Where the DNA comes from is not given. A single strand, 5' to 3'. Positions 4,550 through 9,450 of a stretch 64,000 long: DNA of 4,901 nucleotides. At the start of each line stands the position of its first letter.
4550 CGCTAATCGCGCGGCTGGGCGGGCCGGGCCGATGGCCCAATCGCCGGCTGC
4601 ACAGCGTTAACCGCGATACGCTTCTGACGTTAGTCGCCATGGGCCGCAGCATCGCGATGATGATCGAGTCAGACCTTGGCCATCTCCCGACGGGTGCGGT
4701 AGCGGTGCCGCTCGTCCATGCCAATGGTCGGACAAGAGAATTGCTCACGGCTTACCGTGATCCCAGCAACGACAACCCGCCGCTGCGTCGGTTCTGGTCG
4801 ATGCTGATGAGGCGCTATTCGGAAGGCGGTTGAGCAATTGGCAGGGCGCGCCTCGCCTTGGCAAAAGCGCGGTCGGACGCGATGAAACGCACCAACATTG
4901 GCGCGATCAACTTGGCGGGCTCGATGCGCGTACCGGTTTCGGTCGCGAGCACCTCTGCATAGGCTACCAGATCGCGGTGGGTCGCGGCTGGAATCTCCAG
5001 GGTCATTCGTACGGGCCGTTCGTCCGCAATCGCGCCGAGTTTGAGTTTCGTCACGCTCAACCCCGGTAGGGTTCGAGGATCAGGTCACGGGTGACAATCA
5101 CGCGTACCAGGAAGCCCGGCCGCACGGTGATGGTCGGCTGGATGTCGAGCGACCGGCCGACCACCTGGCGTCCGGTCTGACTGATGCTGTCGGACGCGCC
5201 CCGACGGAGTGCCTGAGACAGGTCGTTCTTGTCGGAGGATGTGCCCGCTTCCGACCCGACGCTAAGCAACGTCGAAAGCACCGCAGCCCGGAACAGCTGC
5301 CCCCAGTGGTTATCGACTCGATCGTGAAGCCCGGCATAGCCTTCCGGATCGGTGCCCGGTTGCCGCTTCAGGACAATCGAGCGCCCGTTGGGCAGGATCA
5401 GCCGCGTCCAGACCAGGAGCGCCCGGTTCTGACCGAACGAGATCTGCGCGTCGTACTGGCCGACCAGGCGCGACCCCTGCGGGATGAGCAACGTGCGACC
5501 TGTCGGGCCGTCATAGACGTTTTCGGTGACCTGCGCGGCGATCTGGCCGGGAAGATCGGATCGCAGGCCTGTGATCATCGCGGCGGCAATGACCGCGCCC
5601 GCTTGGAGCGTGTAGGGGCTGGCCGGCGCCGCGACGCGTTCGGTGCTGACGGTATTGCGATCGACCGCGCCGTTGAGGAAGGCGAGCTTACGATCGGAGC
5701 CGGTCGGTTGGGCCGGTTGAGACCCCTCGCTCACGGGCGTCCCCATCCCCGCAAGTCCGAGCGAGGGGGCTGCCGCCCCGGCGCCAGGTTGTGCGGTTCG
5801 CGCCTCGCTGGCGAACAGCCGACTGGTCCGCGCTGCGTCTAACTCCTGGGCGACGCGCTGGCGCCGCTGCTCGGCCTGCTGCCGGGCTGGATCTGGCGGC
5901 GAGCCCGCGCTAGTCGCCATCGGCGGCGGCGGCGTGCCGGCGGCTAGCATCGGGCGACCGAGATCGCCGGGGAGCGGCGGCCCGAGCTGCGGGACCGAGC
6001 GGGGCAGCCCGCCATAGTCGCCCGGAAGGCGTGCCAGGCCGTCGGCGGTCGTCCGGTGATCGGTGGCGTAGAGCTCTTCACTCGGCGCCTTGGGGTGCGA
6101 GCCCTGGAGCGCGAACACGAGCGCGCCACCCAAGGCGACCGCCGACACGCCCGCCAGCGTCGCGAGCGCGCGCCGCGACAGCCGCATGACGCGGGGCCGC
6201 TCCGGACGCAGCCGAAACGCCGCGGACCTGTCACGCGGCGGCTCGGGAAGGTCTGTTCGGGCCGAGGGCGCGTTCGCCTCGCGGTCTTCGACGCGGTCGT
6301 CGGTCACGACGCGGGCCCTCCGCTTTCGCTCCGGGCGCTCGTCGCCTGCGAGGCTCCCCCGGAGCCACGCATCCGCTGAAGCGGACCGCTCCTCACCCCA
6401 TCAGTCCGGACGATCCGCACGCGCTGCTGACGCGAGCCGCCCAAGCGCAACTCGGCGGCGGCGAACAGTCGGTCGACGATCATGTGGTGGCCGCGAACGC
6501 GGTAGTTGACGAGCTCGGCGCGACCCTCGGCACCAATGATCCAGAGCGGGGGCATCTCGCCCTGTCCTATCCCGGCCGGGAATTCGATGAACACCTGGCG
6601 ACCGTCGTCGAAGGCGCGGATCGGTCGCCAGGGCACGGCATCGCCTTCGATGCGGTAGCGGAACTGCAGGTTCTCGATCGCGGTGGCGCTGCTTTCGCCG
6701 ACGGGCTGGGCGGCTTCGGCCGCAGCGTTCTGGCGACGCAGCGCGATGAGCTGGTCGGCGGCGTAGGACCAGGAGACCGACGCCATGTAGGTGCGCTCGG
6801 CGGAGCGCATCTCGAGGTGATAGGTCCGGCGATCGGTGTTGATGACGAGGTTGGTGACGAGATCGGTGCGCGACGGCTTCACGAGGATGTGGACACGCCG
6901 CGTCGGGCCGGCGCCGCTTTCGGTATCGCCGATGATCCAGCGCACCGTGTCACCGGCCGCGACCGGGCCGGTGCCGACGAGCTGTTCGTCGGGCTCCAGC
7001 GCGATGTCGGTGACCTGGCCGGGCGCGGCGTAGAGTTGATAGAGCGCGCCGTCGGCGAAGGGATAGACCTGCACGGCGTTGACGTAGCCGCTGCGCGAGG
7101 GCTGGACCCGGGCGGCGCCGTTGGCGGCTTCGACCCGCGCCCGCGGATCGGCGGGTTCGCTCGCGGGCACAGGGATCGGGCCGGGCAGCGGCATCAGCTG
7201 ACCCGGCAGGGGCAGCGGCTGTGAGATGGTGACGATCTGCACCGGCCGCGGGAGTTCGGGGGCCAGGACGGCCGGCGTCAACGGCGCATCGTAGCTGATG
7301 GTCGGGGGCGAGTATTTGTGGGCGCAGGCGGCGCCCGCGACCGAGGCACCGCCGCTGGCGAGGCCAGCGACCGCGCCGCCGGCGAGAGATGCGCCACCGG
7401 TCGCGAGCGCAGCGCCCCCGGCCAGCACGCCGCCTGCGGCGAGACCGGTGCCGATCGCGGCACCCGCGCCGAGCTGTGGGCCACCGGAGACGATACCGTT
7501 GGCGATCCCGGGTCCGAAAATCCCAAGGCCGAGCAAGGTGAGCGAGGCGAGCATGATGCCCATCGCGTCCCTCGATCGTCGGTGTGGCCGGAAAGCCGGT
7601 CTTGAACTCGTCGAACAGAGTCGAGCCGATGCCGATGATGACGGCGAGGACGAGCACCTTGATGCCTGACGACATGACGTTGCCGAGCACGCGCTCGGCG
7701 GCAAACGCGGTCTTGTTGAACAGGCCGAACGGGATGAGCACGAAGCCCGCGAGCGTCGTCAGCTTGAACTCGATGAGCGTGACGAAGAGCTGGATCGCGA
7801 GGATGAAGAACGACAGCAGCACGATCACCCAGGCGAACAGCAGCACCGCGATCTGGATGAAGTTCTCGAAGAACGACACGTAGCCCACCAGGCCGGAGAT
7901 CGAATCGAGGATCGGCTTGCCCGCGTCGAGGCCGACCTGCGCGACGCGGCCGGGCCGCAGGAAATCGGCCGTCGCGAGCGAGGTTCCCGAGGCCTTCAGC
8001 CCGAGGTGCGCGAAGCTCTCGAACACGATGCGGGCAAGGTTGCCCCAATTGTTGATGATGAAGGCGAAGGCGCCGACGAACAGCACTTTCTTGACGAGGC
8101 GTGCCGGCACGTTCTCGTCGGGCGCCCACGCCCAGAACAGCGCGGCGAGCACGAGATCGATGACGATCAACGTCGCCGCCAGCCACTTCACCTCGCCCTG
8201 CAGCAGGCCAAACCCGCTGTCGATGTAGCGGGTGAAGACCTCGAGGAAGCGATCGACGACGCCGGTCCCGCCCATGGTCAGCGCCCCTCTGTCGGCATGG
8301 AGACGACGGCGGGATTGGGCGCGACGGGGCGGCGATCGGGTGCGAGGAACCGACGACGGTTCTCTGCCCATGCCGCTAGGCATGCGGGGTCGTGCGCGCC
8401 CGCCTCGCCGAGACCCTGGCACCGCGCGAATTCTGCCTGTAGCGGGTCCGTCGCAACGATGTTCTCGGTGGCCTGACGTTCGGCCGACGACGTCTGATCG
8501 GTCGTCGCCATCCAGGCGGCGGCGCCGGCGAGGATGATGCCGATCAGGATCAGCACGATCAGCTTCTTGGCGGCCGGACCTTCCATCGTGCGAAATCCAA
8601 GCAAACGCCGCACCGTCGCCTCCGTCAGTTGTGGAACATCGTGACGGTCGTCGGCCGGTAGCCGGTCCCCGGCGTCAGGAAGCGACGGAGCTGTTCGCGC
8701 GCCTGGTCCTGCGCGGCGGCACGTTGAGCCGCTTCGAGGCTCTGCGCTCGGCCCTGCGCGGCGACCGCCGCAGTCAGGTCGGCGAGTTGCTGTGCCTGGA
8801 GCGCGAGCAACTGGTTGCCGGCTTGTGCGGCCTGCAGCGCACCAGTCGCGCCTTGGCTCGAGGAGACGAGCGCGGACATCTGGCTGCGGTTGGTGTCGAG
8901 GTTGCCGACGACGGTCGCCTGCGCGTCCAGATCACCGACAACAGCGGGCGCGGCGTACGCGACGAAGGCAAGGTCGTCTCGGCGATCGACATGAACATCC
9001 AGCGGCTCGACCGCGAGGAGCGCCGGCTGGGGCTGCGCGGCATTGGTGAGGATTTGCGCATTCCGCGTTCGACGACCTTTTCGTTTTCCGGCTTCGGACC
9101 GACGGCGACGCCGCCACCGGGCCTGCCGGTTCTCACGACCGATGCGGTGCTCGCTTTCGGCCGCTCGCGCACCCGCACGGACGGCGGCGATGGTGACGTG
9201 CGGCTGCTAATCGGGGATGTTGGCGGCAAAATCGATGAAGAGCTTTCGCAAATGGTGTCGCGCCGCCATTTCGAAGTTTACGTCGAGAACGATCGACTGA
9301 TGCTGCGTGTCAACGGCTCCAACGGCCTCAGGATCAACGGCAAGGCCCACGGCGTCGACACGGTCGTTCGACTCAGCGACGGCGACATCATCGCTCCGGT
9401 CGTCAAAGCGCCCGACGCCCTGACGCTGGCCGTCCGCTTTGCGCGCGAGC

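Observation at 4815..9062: Degraded Trb-type conjugative T4SS: trbJ fragment, trbK-alt, frameshifted trbL, in-frame trbL-tail/trbG fusion without trbF, trbI, DUF2274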

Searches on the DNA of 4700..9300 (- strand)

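Call 7: search_dna_similar(query=window:4700-9300:-, collection=plasmids, mode=near, max_rows=25)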
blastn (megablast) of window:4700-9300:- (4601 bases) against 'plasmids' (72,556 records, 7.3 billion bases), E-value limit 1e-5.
Records with a match: 14; places in all: 15; records where one place covers at least 80% of the query: 0.
Best place of each record, by identity: 60-80% 14.
By first word of the organism name: Paracoccus 4; Ketogulonicigenium 4; Niveispirillum 1; Indioceanicola 1; Haematobacter 1; Novosphingobium 1; Sphingopyxis 1; Rhodopseudomonas 1.
By predicted mobility (MOB-suite, as given by PLSDB): conjugative 11; non-mobilizable 3.
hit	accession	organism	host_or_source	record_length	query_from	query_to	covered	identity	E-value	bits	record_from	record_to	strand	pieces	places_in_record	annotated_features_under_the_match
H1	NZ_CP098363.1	Paracoccus sp. TOH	cell cuture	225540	1025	1899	19%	79.4%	2e-170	608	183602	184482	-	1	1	trbL: P-type conjugative transfer protein TrbL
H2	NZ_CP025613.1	Niveispirillum cyanobacteriorum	sing cell,cyanobacterial aggregates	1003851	1012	1898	19%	77.9%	6e-151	544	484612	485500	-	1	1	none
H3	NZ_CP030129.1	Indioceanicola profundi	sediment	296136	1024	1878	19%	79.3%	7e-165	590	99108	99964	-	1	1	trbL: P-type conjugative transfer protein TrbL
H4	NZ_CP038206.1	Paracoccus pantotrophus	single cell,soil associated with ...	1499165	1007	1889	19%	76.3%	3e-124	455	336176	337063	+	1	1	none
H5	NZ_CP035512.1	Haematobacter massiliensis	single cell,human skin swab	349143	1023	1892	19%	76.7%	1e-128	470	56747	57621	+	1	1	trbL: P-type conjugative transfer protein TrbL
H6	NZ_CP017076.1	Novosphingobium resinovorum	single cell,soil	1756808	1014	1892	19%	75.4%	6e-111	411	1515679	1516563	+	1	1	none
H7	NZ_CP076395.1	Sphingopyxis indica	Single cell,HCH dumpsite soil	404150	1023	1892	19%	75.8%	2e-115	425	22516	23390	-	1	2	trbL: P-type conjugative transfer protein TrbL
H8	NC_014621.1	Ketogulonicigenium vulgare Y25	-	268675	1023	1886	19%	75.7%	5e-112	414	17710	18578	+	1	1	trbL: P-type conjugative transfer protein TrbL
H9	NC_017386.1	Ketogulonicigenium vulgare WSH-001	-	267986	1023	1886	19%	75.7%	5e-112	414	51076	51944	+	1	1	trbL: P-type conjugative transfer protein TrbL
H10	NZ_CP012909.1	Ketogulonicigenium vulgare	cell culture,Tianjin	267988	1023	1886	19%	75.7%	5e-112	414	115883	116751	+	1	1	trbL: P-type conjugative transfer protein TrbL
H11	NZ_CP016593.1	Ketogulonicigenium vulgare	cell culture,China: Zibo, Shandong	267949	1023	1886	19%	75.7%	5e-112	414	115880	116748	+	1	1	trbL: P-type conjugative transfer protein TrbL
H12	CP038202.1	Paracoccus ferrooxidans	single cell,bioreactor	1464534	1025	1633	13%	77.8%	1e-97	366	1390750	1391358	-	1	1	none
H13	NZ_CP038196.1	Paracoccus versutus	single cell,soil adjacent to the roots ...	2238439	2176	2537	8%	74.8%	1e-33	154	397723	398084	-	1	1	none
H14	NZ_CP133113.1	Rhodopseudomonas sp. BAL398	Cell culture,surface waters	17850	1025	1316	6%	77.4%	4e-38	169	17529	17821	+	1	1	type IV secretion system protein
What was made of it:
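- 11 of 14 PLSDB hits are on plasmids typed as conjugative (call 7). Plasmid hits reach only 75-79% nt identity and cover trbL only (call 7).
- Tried and rejected: PLSDB plasmids: for the trb region the best match was 79% nt, over trbL only (call 7).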

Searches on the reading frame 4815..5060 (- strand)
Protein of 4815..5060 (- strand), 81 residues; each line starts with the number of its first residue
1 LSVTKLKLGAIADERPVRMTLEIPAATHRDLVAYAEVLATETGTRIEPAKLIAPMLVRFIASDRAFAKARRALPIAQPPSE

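Call 3: search_protein_families(library=pfam, proteins=[window:4815-5060:-], max_evalue=0.01)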
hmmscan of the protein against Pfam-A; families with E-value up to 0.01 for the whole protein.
window:4815-5060:- (81 aa): 1 family
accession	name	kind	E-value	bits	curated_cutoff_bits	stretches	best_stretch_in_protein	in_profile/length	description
PF10038.14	DUF2274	-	5.6e-31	107.2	23.8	1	4-71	2-69/69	Protein of unknown function (DUF2274)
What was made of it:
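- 4815..5060 (-): DUF2274 gene, intact. The likely start is the GTG at 5054, giving 79 aa as in relatives. PF10038, E 5.6e-31 (call 3).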

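Call 4: search_protein_families(library=ncbifam, proteins=[window:4815-5060:-], max_evalue=0.01)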
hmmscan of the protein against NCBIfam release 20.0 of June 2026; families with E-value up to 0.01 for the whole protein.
window:4815-5060:- (81 aa): 0 families

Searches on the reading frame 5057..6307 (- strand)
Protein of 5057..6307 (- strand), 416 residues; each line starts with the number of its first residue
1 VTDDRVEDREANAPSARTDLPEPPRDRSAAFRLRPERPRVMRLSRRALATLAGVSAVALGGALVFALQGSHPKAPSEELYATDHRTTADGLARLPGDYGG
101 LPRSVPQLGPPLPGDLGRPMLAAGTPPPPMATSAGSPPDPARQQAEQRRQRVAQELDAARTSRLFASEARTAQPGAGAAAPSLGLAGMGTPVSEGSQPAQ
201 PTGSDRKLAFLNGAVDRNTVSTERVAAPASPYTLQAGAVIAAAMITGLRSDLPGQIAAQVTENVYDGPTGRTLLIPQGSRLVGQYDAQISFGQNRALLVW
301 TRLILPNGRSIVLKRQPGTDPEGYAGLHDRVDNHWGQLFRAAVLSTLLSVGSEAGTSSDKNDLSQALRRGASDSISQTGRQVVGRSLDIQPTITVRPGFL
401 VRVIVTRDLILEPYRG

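Call 3: search_protein_families(library=pfam, proteins=[window:5057-6307:-], max_evalue=0.01)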
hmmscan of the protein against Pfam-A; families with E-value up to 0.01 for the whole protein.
window:5057-6307:- (416 aa): 1 family
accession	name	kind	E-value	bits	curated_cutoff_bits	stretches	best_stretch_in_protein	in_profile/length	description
PF03743.19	TrbI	-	2.9e-65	220.1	35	1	233-411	1-188/188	Bacterial conjugation TrbI-like protein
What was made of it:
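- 5057..6307 (-): trbI (VirB10 homologue), intact, 416 aa. PF03743 matched over its full length, E 2.9e-65 (call 3).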

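Call 4: search_protein_families(library=ncbifam, proteins=[window:5057-6307:-], max_evalue=0.01)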
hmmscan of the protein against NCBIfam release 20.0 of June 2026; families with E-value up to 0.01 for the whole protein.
window:5057-6307:- (416 aa): 5 families
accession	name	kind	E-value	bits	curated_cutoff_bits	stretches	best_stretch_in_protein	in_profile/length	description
NF010405.0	PRK13831.1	subfamily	2.1e-63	214.8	386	1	169-412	182-428/433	IncP-type conjugal transfer protein TrbI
NF038091.1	T4SS_VirB10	equivalog_domain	3.3e-40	137.8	220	1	231-411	8-191/197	type IV secretion system protein VirB10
NF038092.1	T4SS_ComB10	equivalog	4.8e-26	91.5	300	1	233-409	23-209/225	DNA type IV secretion system protein ComB10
NF041422.1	VirB10_subf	subfamily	1.3e-12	48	400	1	238-409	219-393/404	VirB10/TraB/TrbI family type IV secretion system protein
NF010429.0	PRK13855.1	equivalog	1.5e-12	47.5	374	1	225-409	173-355/377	type IV secretion system protein VirB10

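Call 9: find_related_loci(query=window:5057-6307:-, collection=genome_contigs, flank=10000)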
Query window:5057-6307:- (416 aa) in genome_contigs; peptide patterns used: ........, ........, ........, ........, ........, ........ (x = any residue, [..] = any of these).
600 stretches matched a pattern (row limit reached: there are more); 321 encode a relative of the query (tblastn E <= 1e-3); the best 80 are kept; 80 distinct loci.
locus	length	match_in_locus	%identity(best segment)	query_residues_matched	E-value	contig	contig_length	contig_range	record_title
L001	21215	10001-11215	68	19-416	7e-157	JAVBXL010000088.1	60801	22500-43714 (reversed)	MAG: bacterium isolate GS6 400, whole genome shotgun sequence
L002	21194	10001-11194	66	22-416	1e-152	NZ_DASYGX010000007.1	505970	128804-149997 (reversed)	MAG: Brevundimonas sp. isolate SMAG_U4225 k141_4139, whole genome shotgun sequence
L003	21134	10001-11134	64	26-415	6e-146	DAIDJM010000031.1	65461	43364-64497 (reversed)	MAG TPA_asm: Acetobacteraceae bacterium isolate clean385 k141_1413872, whole genome shotgun sequence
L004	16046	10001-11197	59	7-416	6e-146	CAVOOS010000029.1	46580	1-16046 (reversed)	MAG: uncultured Solirubrobacterales bacterium isolate MFD00082.bin.2.88 genome assembly, contig: contig_3576, whole geno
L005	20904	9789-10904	64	31-415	2e-145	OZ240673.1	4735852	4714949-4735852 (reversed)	MAG: Acetobacteraceae bacterium isolate 4183485d-6ac9-4fe3-b755-999a566cf46a genome assembly, chromosome: 1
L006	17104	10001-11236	65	12-416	3e-145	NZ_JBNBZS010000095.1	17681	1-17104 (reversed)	Roseomonas chloroacetimidivorans strain JCM 31050 Scaffold86_1, whole genome shotgun sequence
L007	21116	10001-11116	64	31-415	4e-145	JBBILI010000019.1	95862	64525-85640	MAG: Rhodospirillales bacterium isolate PFS170222_bin_205 NODE_38_length_95862_cov_9.49303, whole genome shotgun sequenc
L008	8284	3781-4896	63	31-415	2e-144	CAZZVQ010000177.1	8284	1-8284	MAG: uncultured Acetobacteraceae bacterium isolate Green_P.bin.6 genome assembly, contig: NODE_6629_length_8284_cov_8.15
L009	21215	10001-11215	59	18-414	3e-142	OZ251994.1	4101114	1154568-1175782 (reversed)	MAG: Acetobacteraceae bacterium isolate aaf8e00a-bb1e-4d32-a4d3-2caf176829ce genome assembly, chromosome: 1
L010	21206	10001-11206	59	16-416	7e-142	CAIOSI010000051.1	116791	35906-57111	MAG: uncultured Alphaproteobacteria bacterium isolate Kiruna2_bin-3034 genome assembly, contig: bin-3034:51/53, whole ge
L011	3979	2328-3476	61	29-416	2e-145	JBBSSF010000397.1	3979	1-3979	MAG: Hyphomicrobiales bacterium isolate SVL1_sbin.57 SVL1_sbin.57_K_827079_L_3979_cov_71.1279, whole genome shotgun sequ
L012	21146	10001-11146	61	29-416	3e-141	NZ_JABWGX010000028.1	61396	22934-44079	Xanthobacter agilis strain LMG 16336 NODE_28_length_61396_cov_21.138873, whole genome shotgun sequence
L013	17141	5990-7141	61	29-416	5e-141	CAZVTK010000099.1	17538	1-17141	MAG TPA_asm: uncultured Mesorhizobium sp. isolate SRP329715_co2_164 genome assembly, contig: NODE_6247_length_17538_cov_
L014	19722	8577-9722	61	29-416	1e-140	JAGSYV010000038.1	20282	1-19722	MAG: Proteobacteria bacterium isolate CTSoil_107 scaffold_316, whole genome shotgun sequence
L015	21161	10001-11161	59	26-416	1e-139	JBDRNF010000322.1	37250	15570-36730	MAG: Pseudomonadota bacterium isolate MEGAHIT-group-1.874 k141_817703, whole genome shotgun sequence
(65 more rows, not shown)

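Call 19: find_encoding_contigs(protein=window:5057-6307:-, flank=10000, max_places=6)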
Protein window:5057-6307:- (416 aa): no gene with exactly this product is on record in the collection.

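Call 39: list_cluster_members(proteins=[P0121, window:5057-6307:-, window:8278-8613:-, window:4815-5060:-, window:17936-20080:+, window:9461-10411:+])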
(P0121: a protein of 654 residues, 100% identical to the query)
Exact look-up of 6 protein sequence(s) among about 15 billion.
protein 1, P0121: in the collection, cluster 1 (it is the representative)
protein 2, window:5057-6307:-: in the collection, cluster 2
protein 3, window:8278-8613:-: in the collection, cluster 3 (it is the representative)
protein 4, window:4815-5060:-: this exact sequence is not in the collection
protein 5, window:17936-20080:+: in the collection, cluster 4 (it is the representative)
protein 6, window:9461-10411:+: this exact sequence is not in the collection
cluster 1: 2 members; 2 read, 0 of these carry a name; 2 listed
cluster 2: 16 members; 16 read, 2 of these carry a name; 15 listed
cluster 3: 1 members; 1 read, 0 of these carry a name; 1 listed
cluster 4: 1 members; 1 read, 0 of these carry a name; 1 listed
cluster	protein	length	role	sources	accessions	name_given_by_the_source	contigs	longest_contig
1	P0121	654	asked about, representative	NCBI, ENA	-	-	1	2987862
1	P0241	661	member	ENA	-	-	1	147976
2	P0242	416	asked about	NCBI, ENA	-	-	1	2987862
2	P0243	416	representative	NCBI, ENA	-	-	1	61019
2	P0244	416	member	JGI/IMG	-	type IV secretion system protein VirB10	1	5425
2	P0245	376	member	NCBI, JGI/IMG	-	type IV secretory pathway VirB10-like protein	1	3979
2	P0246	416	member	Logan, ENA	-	-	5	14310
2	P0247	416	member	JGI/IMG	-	-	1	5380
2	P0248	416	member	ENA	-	-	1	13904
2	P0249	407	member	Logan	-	-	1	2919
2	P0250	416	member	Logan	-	-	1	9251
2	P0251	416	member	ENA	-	-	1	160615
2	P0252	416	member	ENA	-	-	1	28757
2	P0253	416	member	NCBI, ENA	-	-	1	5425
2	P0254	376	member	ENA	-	-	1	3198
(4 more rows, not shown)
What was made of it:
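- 5057..6307 (-): The exact protein is in a public 2.99-Mb contig (call 39).
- Tried and rejected: The proteins are nevertheless in the protein collection, on a 2,987,862-bp contig (call 39).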
